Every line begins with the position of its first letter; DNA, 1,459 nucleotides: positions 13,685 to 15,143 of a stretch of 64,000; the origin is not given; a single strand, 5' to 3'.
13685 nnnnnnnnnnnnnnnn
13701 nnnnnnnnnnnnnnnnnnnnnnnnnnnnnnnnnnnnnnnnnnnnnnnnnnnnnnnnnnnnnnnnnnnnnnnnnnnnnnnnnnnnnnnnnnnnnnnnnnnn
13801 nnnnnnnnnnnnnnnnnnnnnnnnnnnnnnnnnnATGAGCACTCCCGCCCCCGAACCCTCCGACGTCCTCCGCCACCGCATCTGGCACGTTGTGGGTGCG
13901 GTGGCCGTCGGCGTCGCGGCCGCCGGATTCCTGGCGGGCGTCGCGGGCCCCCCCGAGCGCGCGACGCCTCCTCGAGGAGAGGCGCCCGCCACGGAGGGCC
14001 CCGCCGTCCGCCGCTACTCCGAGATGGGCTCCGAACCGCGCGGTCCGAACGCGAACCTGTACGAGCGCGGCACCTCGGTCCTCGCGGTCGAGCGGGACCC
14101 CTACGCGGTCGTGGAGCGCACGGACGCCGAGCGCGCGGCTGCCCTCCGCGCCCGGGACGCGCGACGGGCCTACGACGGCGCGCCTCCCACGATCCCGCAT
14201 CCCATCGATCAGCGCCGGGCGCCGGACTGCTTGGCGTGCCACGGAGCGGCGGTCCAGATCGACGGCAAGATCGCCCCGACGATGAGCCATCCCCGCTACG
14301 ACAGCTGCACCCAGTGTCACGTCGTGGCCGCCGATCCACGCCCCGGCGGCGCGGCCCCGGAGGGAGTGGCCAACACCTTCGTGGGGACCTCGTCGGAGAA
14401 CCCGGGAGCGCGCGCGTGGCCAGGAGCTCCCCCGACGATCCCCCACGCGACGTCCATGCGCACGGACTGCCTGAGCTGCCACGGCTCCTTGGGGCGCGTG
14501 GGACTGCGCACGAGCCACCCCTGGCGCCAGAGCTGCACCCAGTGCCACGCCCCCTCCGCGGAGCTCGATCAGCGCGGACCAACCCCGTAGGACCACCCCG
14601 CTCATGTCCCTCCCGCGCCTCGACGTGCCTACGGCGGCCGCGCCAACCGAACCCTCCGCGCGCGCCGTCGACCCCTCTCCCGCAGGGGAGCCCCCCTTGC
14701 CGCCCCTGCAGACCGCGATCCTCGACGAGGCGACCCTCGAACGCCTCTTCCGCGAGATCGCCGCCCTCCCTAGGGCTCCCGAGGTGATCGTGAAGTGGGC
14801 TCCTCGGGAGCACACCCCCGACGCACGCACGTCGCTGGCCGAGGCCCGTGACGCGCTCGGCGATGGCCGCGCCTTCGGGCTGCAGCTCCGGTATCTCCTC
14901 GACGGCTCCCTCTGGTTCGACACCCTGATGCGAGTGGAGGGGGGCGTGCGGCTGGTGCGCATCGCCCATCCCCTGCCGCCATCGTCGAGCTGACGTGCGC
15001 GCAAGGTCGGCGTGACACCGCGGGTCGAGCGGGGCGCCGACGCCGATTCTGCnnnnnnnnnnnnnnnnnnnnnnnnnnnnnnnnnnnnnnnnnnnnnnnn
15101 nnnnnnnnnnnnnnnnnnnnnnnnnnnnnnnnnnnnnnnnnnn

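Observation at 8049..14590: Periplasmic nitrate reductase without NapC or NapGH, paired divergently with a tetraheme-c / Tat-FeS / NrfD module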

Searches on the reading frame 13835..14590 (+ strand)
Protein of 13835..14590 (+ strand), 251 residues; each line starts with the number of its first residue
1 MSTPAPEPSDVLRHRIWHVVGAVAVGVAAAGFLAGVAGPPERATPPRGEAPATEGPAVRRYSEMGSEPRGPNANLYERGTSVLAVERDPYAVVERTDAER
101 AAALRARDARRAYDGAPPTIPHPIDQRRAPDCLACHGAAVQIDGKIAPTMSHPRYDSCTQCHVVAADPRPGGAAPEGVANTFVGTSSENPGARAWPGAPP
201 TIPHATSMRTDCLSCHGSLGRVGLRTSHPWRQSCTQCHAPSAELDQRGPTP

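Call 12: search_protein_families(library=pfam, proteins=[window:13835-14590:+], max_evalue=0.01)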
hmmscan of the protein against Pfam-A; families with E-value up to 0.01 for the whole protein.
window:13835-14590:+ (251 aa): 4 families
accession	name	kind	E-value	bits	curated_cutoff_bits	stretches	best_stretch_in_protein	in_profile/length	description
PF03892.19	NapB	-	3.7e-13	50.1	25.1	1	95-169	26-118/127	Nitrate reductase cytochrome c-type subunit (NapB)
PF14522.11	Cytochrome_C7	-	9.9e-07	28.9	24.8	0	206-241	10-51/67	Cytochrome c7 and related cytochrome c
PF14537.11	Cytochrom_c3_2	-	8.3e-06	26.6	25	0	127-163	24-65/79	Cytochrome c3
PF09699.15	Paired_CXXCH_1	-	0.0012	18.9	20.6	0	231-242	5-17/41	Doubled CXXCH motif (Paired_CXXCH_1)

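Call 13: search_protein_families(library=ncbifam, proteins=[window:13835-14590:+], max_evalue=0.01)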
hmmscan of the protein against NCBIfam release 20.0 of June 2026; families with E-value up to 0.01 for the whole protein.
window:13835-14590:+ (251 aa): 4 families
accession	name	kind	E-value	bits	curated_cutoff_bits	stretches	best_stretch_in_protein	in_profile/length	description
NF047727.1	4hemeCytCCctA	equivalog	0.00042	20.4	180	0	211-241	59-90/109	tetraheme c-type cytochrome CctA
TIGR03508.1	decahem_SO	subfamily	0.0017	17.8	192.2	0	128-249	69-180/258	DmsE family decaheme c-type cytochrome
NF043011.1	CytC7_Geobact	equivalog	0.0023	18.4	120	0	119-163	34-75/89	cytochrome c7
NF008609.0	PRK11586.1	equivalog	0.0064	16.3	230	0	140-170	106-135/149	nitrate reductase cytochrome c-type subunit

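Call 39: search_solved_structures(query=window:13835-14590:+, max_evalue=1, show_alignments=2)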
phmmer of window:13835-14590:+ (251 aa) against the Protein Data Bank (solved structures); distinct sequences matched with E-value up to 1: 16.
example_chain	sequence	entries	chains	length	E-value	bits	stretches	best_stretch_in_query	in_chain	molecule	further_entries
3ml1_B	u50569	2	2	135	0.00064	22.7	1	87-170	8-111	Diheme cytochrome c napB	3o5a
1jni_A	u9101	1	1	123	0.11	15.3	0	141-169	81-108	DIHEME CYTOCHROME C NAPB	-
3bxu_A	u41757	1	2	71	0.19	14.5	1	118-163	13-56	Cytochrome c3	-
2lzz_A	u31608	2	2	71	0.22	14.4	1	118-163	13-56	Cytochrome c, 3 heme-binding sites | PpcA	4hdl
4hc3_A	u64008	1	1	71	0.29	13.9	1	118-163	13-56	PpcA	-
4hbf_A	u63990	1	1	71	0.3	13.9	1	118-163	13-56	PpcA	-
3sj0_X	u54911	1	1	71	0.31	13.8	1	119-164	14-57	CYTOCHROME C7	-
4haj_A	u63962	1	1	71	0.31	13.8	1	118-163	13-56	PpcA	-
1os6_A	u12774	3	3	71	0.36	13.7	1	119-163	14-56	PpcA | Cytochrome c3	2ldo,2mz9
2n91_A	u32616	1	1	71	0.37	13.6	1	119-163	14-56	Cytochrome C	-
3sj4_X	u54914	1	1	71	0.38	13.6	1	119-163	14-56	CYTOCHROME C7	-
3sj1_X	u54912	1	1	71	0.4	13.5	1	119-163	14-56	CYTOCHROME C7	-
3sel_X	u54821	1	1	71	0.42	13.4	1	119-163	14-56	CYTOCHROME C7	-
4hb8_A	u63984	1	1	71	0.51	13.2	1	119-163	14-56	PpcA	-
2k3v_A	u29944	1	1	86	0.65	12.8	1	211-242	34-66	Tetraheme cytochrome c-type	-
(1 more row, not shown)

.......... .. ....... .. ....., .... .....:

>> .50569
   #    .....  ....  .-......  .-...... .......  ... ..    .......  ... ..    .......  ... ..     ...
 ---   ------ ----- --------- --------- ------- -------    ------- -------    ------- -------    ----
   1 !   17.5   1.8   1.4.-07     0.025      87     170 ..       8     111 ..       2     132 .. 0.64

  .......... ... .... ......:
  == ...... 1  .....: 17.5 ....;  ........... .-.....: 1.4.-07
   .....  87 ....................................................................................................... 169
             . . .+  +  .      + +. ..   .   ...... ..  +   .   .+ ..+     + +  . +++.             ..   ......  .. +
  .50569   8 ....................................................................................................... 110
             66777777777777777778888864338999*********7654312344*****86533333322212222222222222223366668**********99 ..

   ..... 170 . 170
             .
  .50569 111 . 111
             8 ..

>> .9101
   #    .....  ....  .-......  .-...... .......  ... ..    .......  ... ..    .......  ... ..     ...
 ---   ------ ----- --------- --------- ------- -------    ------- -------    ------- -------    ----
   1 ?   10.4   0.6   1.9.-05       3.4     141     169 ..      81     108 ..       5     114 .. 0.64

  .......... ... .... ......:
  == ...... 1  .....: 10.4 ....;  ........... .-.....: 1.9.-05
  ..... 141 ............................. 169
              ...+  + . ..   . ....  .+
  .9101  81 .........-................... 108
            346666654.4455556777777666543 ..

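Call 55: find_homologous_proteins(query=window:13835-14590:+, max_evalue=0.00001)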
Query window:13835-14590:+ (251 aa): 1469 proteins with E <= 0.00001 among 8000 candidates; the best 120 are listed.
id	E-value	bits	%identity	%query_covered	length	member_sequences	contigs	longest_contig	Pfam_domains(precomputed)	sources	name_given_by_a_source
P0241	2.0e-151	521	92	100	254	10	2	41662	PF14537.12,PF03892.20,PF14522.12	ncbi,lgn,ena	-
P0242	1.3e-121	423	77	100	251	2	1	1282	PF14537.12,PF03892.20,PF14522.12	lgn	-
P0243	2.2e-104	367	69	96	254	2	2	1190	PF14537.12,PF03892.20,PF14522.12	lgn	-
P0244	5.0e-96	339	65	98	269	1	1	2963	PF14537.12,PF03892.20,PF14522.12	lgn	-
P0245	8.8e-71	257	55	94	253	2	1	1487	PF14537.12,PF03892.20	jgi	jgi:cytochrome c-type protein NapB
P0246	1.2e-70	256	53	94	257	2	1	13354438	PF14537.12,PF03892.20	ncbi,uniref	ncbi:nitrate reductase cytochrome c-type subunit [Sorangium sp. So ce1000]|uniref:nitrate reductase 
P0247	1.6e-70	256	55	94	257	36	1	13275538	PF14537.12,PF03892.20,PF14522.12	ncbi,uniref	ncbi:nitrate reductase cytochrome c-type subunit [Sorangium sp. So ce693]|uniref:nitrate reductase c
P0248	2.5e-70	255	54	94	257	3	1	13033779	PF14537.12,PF03892.20,PF14522.12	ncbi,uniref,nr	ncbi:diheme cytochrome C precursor [Sorangium cellulosum So ce56]|uniref:Diheme cytochrome C n=1 Tax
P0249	8.0e-70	253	53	95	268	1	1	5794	PF14537.12,PF03892.20,PF14522.12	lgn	-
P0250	2.8e-69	252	58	78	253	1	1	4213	PF14537.12,PF03892.20,PF14522.12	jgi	jgi:cytochrome c-type protein NapB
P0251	1.6e-68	249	60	79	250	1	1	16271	PF14537.12,PF03892.20,PF14522.12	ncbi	-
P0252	1.9e-68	249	54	93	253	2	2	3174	PF14537.12,PF03892.20,PF14522.12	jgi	jgi:cytochrome c-type protein NapB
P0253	4.0e-68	248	54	93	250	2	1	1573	PF14537.12,PF03892.20,PF14522.12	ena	-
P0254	4.3e-68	248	53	94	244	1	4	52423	PF14537.12,PF03892.20,PF14522.12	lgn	-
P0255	4.4e-68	248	56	94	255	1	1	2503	PF14537.12,PF03892.20,PF14522.12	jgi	jgi:cytochrome c-type protein NapB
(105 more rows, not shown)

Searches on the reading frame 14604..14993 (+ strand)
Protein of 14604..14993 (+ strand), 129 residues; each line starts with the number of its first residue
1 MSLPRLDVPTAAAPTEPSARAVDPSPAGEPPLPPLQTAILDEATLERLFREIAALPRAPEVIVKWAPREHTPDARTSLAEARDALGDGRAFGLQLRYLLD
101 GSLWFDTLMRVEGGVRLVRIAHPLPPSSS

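Call 42: search_protein_families(library=pfam, proteins=[window:14604-14993:+], max_evalue=10)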
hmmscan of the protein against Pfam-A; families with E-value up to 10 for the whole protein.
window:14604-14993:+ (129 aa): 0 families

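Call 99: predict_structure(protein=window:14604-14993:+)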
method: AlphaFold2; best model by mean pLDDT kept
length: 129 residues; sequences in the alignment: 1
mean_pLDDT: 81.4   pTM: 0.65
mean pLDDT of the five models: 81.4, 79.9, 76.6, 76.3, 69.7
residues with pLDDT >= 90: 67; 70-90: 27; 50-70: 29; < 50: 6
segments of 3 or more residues with pLDDT < 50: 1-3
pLDDT, mean of each block of 10 residues (from residue 1): 52 56 59 85 94 94 83 90 91 94 94 93 74
secondary structure, 60 per line:
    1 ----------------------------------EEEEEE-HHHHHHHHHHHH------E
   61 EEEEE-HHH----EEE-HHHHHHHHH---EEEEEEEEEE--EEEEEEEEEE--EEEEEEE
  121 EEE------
elements in order: E35-40 H42-53 E60-65 E74-76 H78-86 E90-99 E102-111 E114-123

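Call 101: fold_search(model_id=the predicted structure, library=pdb)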
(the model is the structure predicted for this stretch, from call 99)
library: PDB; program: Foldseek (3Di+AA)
matches with E <= 10: 1165; with E <= 0.001: 0
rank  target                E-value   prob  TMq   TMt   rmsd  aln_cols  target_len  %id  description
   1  2gfg_B                3.5e-02  0.80  0.31  0.23  10.9       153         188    7  Crystal structure of a putative adenylate cyclase (bh2851) from bacillus halodurans at 2.12 A resolution (released 2006-05-02)
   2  6ojy_C                4.4e-02  0.89  0.29  0.11  12.0       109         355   12  Methylated PilT4 from Geobacter metallireducens bound to sulfate: C3ocococ conformation (released 2019-11-20)
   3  9o5m_D                4.9e-02  0.80  0.28  0.24   9.6       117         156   12  Prenylated-FMN maturase PhdC from Mycolicibacterium fortuitum bound to prenylated flavin mononucleotide in the P1 spac (released 2026-02-18)
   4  9o5m_A                5.2e-02  0.75  0.29  0.26   9.5       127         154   11  Prenylated-FMN maturase PhdC from Mycolicibacterium fortuitum bound to prenylated flavin mononucleotide in the P1 spac (released 2026-02-18)
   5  9srj_A                5.5e-02  0.75  0.28  0.25   8.9       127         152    9  Prenylated FMN oxidative maturase PhdC, PEG-bound (released 2025-12-17)
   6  2gfg_A                5.5e-02  0.72  0.25  0.18  10.4        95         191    5  Crystal structure of a putative adenylate cyclase (bh2851) from bacillus halodurans at 2.12 A resolution (released 2006-05-02)
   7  9r2r_D                5.8e-02  0.63  0.24  0.25  10.7        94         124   13  De novo designed M7 protein fold (released 2025-05-14)
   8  5fl3                  6.5e-02  0.63  0.27  0.11  13.3       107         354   18  PilT2 from Thermus thermophilus (released 2015-11-11)
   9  5bp4_R                6.5e-02  0.35  0.19  0.06  11.7       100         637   14  Modifying region (DH-ER-KR) of a mycocerosic acid synthase-like (MAS-like) PKS (released 2016-03-09)
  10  2gjg                  7.3e-02  0.57  0.29  0.18  10.9       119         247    8  CRYSTAL STRUCTURE OF A PILZ-CONTAINING PROTEIN (PP4397) FROM PSEUDOMONAS PUTIDA KT2440 AT 2.25 A RESOLUTION (released 2006-04-25)
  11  3sy3_B                8.2e-02  0.69  0.26  0.20  10.6        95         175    8  GBAA_1210 protein, a putative adenylate cyclase, from Bacillus anthracis (released 2011-07-27)
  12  9nk4                  8.6e-02  0.66  0.28  0.24   8.8       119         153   10  Prenylated-FMN maturase PhdC E45A mutant from Mycolicibacterium fortuitum bound to flavin mononucleotide (released 2026-02-18)
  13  5bp4_G                8.6e-02  0.30  0.19  0.04  11.7       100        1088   14  Modifying region (DH-ER-KR) of a mycocerosic acid synthase-like (MAS-like) PKS (released 2016-03-09)
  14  5bp4_F                8.6e-02  0.30  0.19  0.04  11.7       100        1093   14  Modifying region (DH-ER-KR) of a mycocerosic acid synthase-like (MAS-like) PKS (released 2016-03-09)
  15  3sy3_D                9.1e-02  0.66  0.26  0.20  10.2        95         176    8  GBAA_1210 protein, a putative adenylate cyclase, from Bacillus anthracis (released 2011-07-27)
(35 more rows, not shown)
